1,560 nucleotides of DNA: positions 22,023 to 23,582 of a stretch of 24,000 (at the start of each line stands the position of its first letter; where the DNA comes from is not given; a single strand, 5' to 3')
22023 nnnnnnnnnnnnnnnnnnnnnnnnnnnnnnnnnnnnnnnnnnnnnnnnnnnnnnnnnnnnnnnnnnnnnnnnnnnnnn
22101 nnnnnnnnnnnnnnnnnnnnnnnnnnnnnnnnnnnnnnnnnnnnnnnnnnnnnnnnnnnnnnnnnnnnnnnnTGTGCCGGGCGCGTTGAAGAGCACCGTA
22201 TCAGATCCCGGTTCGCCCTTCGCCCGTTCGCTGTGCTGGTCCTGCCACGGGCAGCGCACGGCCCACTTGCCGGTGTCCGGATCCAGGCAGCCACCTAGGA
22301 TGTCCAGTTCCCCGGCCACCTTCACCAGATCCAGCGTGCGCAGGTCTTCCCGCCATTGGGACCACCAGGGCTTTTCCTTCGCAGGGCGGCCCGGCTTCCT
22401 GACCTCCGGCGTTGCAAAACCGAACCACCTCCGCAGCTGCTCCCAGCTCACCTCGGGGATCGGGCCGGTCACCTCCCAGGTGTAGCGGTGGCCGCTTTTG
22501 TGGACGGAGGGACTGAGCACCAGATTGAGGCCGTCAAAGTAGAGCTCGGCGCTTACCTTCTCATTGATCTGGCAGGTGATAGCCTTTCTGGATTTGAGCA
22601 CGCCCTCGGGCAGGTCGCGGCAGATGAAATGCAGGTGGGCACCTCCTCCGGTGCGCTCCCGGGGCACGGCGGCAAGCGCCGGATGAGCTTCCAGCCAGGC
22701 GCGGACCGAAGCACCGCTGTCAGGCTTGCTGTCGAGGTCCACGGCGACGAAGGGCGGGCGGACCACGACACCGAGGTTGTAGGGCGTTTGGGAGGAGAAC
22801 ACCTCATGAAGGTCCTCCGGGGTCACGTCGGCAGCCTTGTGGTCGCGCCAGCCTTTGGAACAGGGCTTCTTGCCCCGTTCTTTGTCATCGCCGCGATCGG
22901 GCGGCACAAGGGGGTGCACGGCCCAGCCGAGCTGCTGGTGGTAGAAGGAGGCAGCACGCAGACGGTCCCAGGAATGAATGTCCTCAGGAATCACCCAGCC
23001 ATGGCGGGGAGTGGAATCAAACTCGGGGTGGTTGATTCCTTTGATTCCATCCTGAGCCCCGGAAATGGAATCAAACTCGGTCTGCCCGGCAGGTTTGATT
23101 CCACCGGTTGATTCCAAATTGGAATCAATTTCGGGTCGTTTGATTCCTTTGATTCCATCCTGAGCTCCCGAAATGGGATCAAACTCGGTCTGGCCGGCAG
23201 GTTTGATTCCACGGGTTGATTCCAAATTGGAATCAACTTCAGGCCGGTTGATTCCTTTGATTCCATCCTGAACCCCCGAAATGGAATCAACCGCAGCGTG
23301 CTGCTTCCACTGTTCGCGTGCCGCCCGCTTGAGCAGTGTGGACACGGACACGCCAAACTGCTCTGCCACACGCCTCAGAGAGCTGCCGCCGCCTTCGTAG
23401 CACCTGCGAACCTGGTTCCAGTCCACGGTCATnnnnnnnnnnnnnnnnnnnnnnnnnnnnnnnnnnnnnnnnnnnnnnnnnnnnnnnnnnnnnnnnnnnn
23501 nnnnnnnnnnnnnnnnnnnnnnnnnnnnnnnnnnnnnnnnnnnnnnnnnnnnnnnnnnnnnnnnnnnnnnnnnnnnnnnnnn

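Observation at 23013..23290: Sixteen copies of an octamer inside the replicase gene: a candidate intragenic origin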

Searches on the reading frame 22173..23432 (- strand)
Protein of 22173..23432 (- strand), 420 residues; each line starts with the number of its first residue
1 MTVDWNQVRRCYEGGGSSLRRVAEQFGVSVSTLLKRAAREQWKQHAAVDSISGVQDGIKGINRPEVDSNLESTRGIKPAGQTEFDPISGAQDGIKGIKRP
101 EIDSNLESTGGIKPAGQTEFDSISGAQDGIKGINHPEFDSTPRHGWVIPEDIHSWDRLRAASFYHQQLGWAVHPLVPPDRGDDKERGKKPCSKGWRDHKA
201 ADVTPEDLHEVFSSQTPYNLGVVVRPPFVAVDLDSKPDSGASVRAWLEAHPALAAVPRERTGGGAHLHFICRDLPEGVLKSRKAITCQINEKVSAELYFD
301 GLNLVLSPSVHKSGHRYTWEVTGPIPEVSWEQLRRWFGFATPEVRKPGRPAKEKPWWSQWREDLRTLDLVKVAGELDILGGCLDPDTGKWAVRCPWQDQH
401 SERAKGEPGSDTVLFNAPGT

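Call 15: find_homologous_proteins(query=window:22173-23432:-)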
Query window:22173-23432:- (420 aa): 24 proteins with E <= 0.001 among 8000 candidates.
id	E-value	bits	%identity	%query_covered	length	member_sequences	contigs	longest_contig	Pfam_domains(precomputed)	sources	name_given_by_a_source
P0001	2.1e-125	438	51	99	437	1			PF09250.17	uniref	uniref:bifunctional DNA primase/polymerase n=1 Tax=Prosthecobacter sp. TaxID=1965333 RepID=UPI003782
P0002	7.9e-122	426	51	97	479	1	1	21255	PF09250.17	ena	-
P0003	1.8e-121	425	66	65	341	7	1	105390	PF09250.17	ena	-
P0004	4.3e-121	423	65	65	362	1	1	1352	PF09250.17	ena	-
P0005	1.8e-119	418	66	64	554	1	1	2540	PF09250.17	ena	-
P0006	1.4e-116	408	65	64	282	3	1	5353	PF09250.17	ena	-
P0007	1.8e-114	401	64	65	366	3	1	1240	PF02797.22,PF09250.17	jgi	-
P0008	1.8e-109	385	67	59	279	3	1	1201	PF09250.17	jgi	jgi:hypothetical protein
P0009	3.8e-95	338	48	82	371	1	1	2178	PF09250.17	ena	-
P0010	1.2e-90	323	69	47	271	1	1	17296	PF09250.17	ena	-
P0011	7.0e-77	278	62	47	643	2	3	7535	PF09250.17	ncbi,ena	-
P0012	1.3e-75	273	51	65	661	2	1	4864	PF09250.17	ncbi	-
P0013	6.8e-75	271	50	62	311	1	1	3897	PF09250.17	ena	-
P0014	3.0e-73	266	62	46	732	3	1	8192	PF19263.6,PF09250.17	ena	-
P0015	1.3e-70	257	46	67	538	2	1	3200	PF09250.17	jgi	jgi:hypothetical protein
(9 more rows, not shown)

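Call 19: find_encoding_contigs(protein=P0002, flank=10000, max_places=4)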
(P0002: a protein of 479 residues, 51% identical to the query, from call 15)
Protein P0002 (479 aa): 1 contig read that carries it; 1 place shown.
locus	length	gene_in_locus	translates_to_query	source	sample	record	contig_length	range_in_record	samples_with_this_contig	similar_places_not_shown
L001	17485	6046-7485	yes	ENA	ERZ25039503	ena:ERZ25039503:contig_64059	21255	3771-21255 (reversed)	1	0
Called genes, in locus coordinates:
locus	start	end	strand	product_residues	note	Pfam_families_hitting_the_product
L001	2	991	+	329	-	?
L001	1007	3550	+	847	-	PF00873:ACR_tran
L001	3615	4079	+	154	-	PF00873:ACR_tran, PF02355:SecD_SecF_C (weak)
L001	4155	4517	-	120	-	PF13335:Mg_chelatase_C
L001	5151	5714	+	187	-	-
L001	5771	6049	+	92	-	PF12728:HTH_17 (weak)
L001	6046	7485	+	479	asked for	PF09250:Prim-Pol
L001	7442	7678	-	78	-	-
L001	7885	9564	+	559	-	-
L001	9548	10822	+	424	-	PF00476:DNA_pol_A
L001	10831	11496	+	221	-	-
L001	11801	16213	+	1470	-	PF08450:SGL (faint), PF01436:NHL (weak), PF01731:Arylesterase (faint), PF06739:SBBP (faint), PF06977:SdiA-regulated (faint), PF07494:Reg_prop (faint), PF01436:NHL (weak), PF15902:Sortilin-Vps10 (weak), +3 more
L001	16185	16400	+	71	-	-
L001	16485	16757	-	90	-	-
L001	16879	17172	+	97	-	PF04365:BrnT_toxin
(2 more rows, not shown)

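Call 20: find_encoding_contigs(protein=P0009, flank=10000, max_places=4)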
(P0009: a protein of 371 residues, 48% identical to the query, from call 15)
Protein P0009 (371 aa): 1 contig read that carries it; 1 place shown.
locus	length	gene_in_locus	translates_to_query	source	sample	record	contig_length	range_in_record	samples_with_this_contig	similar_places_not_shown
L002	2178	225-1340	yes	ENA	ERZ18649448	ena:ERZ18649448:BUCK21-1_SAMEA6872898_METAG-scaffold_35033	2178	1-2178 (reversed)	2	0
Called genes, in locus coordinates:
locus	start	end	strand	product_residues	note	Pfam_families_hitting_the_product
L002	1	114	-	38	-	?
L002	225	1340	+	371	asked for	PF09250:Prim-Pol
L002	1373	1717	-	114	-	-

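Call 24: find_related_loci(query=A1, collection=genome_contigs, flank=10000)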
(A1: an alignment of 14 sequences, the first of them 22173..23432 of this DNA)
Query A1 (420 aa) in genome_contigs; peptide patterns used: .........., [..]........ (x = any residue, [..] = any of these).
159 stretches matched a pattern; 84 encode a relative of the query (tblastn E <= 1e-3); the best 80 are kept; 80 distinct loci.
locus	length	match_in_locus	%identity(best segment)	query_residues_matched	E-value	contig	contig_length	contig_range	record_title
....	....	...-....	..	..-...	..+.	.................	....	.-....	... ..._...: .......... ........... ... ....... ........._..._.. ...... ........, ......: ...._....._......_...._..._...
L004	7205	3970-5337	86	1-420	0e+0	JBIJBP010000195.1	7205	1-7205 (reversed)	MAG: Prosthecobacter sp. isolate ME2006-08-08D7_3300042516_group2_bin8 Rohwer_bin2775_scaffold_10420_c1, whole genome sh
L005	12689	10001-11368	86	1-420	0e+0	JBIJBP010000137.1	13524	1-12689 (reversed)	MAG: Prosthecobacter sp. isolate ME2006-08-08D7_3300042516_group2_bin8 Rohwer_bin2775_scaffold_3048_c1, whole genome sho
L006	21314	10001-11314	75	1-420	0e+0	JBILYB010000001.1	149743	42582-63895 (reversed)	MAG: Prosthecobacter sp. isolate ME2018-11-08GD_3300042940_group8_bin26 Rohwer_bin2789_scaffold_39_c1, whole genome shot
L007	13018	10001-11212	52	4-420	1e-131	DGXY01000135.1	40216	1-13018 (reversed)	MAG TPA_asm: Akkermansiaceae bacterium UBA5020 UBA5020_contig_244, whole genome shotgun sequence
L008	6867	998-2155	53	4-418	3e-131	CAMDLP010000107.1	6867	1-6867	MAG: Akkermansia muciniphila isolate MoH-02may19-139 genome assembly, contig: MoH-02may19-C25284, whole genome shotgun s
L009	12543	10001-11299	50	1-415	9e-131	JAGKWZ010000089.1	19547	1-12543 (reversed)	MAG: Verrucomicrobiaceae bacterium isolate P8_D7_6 P8_D7_6_281, whole genome shotgun sequence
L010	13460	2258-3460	51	4-420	4e-129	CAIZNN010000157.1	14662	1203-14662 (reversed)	MAG: Akkermansiaceae bacterium isolate Loc090519-7m_bin-1587 genome assembly, contig: bin-1587:157/282, whole genome sho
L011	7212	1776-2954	53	4-420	1e-128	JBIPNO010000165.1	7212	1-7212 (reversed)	MAG: Haloferula sp. isolate ME2018-06-14_3300042564_group8_bin200 Rohwer_bin2702_scaffold_14997_c1, whole genome shotgun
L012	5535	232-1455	54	1-417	1e-128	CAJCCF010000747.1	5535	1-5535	MAG: uncultured Verrucomicrobia bacterium isolate Loc090116-7m_bin-1039 genome assembly, contig: bin-1039:747/774, whole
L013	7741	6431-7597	51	1-416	8e-128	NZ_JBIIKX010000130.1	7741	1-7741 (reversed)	MAG: Prosthecobacter sp. isolate ME2001-11-26pf_3300042887_group1_bin85 Rohwer_bin2772_scaffold_11709_c1, whole genome s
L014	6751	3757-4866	52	2-416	6e-128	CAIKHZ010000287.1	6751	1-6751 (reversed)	MAG: Akkermansiaceae bacterium isolate Umea1p3_bin-495 genome assembly, contig: bin-495:287/370, whole genome shotgun se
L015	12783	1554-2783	51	1-417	2e-125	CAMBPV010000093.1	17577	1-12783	MAG: Prosthecobacter debontii isolate AE-24oct19-11 genome assembly, contig: AE-24oct19-C4953, whole genome shotgun sequ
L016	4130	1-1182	51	18-420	1e-127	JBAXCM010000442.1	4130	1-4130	MAG: Verrucomicrobiota bacterium isolate ELA193 MAG193_442, whole genome shotgun sequence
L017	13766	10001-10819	68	148-420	3e-124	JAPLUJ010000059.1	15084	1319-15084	MAG: Verrucomicrobia bacterium isolate LacPavin_0818_WC55_MAG_59_7 LacPavin_0818_WC55_scaffold_129420, whole genome shot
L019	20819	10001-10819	67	148-420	9e-123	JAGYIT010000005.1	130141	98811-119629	MAG: Akkermansiaceae bacterium isolate M30B22 contig_3177, whole genome shotgun sequence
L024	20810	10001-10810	69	147-417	5e-122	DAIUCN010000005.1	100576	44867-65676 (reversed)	MAG TPA_asm: Prosthecobacter sp. isolate CTOTU10748 NODE_64_length_100576_cov_25.263736, whole genome shotgun sequence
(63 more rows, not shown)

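Call 35: search_protein_families(library=pfam, proteins=[L007:8733-9998:+, L007:7095-7811:+, L007:7816-8691:+, L006:15510-16193:+, L009:8400-8672:+, L006:20039-20446:+, L008:501-995:+, L019:5106-6254:-, L024:4691-6574:-, L024:3570-4694:-], max_evalue=0.01)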
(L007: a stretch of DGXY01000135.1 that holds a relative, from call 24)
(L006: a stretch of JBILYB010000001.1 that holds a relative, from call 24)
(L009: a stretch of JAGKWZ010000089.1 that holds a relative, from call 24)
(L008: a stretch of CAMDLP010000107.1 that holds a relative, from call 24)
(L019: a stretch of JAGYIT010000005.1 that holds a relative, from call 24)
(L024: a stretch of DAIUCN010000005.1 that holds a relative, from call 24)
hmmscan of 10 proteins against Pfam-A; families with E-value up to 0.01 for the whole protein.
L007:8733-9998:+ (421 aa): 10 families
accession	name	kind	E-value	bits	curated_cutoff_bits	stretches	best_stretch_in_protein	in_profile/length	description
PF05970.20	PIF1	-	1.1e-27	97.5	25.9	1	22-213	18-218/223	PIF1-like helicase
PF13604.12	AAA_30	-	7.6e-10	39.3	27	1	20-215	11-176/191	AAA domain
PF18335.7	SH3_13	-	5.9e-05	23.2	41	1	286-322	26-55/65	ATP-dependent RecD-like DNA helicase SH3 domain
PF13245.12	AAA_19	-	6.1e-05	23.6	25.1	1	23-162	8-132/134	AAA domain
PF01443.25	Viral_helicase1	-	8.3e-05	22.9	21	0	333-393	157-222/228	Viral superfamily 1 RNA helicase core domain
PF02689.20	Herpes_Helicase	-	0.00012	20.7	27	1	356-399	731-776/808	Helicase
PF13538.12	UvrD_C_2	-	0.00026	21.2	27.4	1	354-390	1-44/52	UvrD-like helicase C-terminal domain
PF21530.3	Pif1_2B_dom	-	0.0003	20.9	23.9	1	276-314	8-47/47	DNA helicase Pif1, 2B domain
PF13401.12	AAA_22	-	0.0035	18.1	27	1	26-131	5-104/130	AAA domain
PF13191.12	AAA_16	-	0.0036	18.2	32.6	1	22-58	19-56/167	AAA ATPase domain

L007:7095-7811:+ (238 aa): 0 families

L007:7816-8691:+ (291 aa): 1 family
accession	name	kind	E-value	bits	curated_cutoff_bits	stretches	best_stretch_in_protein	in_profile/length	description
PF12705.13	PDDEXK_1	-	1.1e-09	39.1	22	1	95-222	29-179/247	PD-(D/E)XK nuclease superfamily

L006:15510-16193:+ (227 aa): 0 families

L009:8400-8672:+ (90 aa): 0 families

L006:20039-20446:+ (135 aa): 1 family
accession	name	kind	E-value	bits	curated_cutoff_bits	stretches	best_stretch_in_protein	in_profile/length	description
PF04480.18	DUF559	-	0.00022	21.5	20.6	1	24-118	20-108/109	Protein of unknown function (DUF559)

L008:501-995:+ (164 aa): 0 families

L019:5106-6254:- (382 aa): 0 families

L024:4691-6574:- (627 aa): 5 families
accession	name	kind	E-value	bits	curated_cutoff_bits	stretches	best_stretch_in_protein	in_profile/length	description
PF13476.12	AAA_23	-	7.5e-10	40.2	27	1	15-214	7-172/201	AAA domain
PF02463.25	SMC_N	-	1.8e-09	37.8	40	1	24-570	20-201/220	RecF/RecN/SMC N terminal domain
PF13304.12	AAA_21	-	2.5e-09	38.1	27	2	30-110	1-84/304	AAA domain, putative AbiEii toxin, Type IV TA system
PF13175.12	AAA_15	-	4.1e-05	23.8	32.1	1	23-289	18-261/374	AAA ATPase domain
PF13555.12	AAA_29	-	0.0068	16.6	27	0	22-53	15-47/61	P-loop containing region of AAA domain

L024:3570-4694:- (374 aa): 6 families
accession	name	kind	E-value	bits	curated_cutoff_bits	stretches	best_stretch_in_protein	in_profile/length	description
PF02518.31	HATPase_c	-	4e-19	69.5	26.4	1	262-371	5-110/111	Histidine kinase-, DNA gyrase B-, and HSP90-like ATPase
PF13589.12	HATPase_c_3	-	4.6e-05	23.9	25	1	266-330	6-63/137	Histidine kinase-, DNA gyrase B-, and HSP90-like ATPase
PF13581.12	HATPase_c_2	-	0.00021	21.7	27.4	1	281-366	46-125/127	Histidine kinase-like ATPase domain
PF02985.28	HEAT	-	0.00038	20.9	23.5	0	47-66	6-24/31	HEAT repeat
PF13646.12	HEAT_2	-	0.00071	20.3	27.7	1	44-98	34-88/88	HEAT repeats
PF00512.31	HisKA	-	0.0071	16.8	26.9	0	152-208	10-62/66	His Kinase A (phospho-acceptor) domain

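Call 49: search_protein_families(library=phrogs, proteins=[window:22173-23432:-, L007:7095-7811:+, L006:15510-16193:+, L019:5106-6254:-], max_evalue=0.01)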
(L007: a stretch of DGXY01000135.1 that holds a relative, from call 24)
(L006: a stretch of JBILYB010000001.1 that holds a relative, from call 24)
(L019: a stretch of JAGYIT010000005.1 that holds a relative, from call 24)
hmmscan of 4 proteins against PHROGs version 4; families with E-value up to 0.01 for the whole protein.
window:22173-23432:- (420 aa): 4 families
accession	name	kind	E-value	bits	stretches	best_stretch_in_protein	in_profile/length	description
phrog_1156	-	DNA, RNA and nucleotide metabolism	5e-16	59.4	1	161-335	17-193/855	DNA primase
phrog_1206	-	head and packaging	3.2e-08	34.7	1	2-45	6-49/207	terminase small subunit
phrog_5852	-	DNA, RNA and nucleotide metabolism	0.0002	21.8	1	159-327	68-234/242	DNA polymerase/primase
phrog_2789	-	transcription regulation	0.0014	19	1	7-52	18-63/255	transcriptional regulator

L007:7095-7811:+ (238 aa): 1 family
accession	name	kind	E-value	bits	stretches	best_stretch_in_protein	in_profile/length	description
phrog_862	-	unknown function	0.0047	17.8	1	42-136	72-169/276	-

L006:15510-16193:+ (227 aa): 1 family
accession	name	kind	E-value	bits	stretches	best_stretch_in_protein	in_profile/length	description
phrog_19019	-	unknown function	0.0053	17.6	0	120-140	28-48/57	-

L019:5106-6254:- (382 aa): 0 families

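Call 62: predict_structure(alignment_id=A1)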
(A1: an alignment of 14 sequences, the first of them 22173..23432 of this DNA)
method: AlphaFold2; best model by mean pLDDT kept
length: 420 residues; sequences in the alignment: 14
mean_pLDDT: 72.9   pTM: 0.53
mean pLDDT of the five models: 72.9, 72.7, 72.2, 71.6, 71.0
residues with pLDDT >= 90: 170; 70-90: 96; 50-70: 47; < 50: 107
segments of 3 or more residues with pLDDT < 50: 46-143, 404-408, 418-420
pLDDT, mean of each block of 10 residues (from residue 1): 91 86 93 91 60 32 34 35 37 38 34 33 36 36 71 94 95 84 67 87 91 87 95 89 95 95 93 92 92 96 92 87 97 96 64 66 72 79 77 70 51 54
secondary structure, 60 per line:
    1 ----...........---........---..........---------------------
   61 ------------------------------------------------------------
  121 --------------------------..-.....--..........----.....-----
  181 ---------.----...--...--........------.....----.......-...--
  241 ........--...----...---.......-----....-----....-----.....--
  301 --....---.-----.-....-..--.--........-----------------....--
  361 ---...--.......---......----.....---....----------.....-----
elements in order: H5-15 H19-26 H30-39 H150-154 H157-166 E171-175 H205-212 E219-223 E228-234 H241-248 E258-260 E264-270 H276-279 E285-288 E294-298 E303-306 E318-321 H330-337 H355-358 H369-375 E379-384 E389-393 H397-400 E411-415
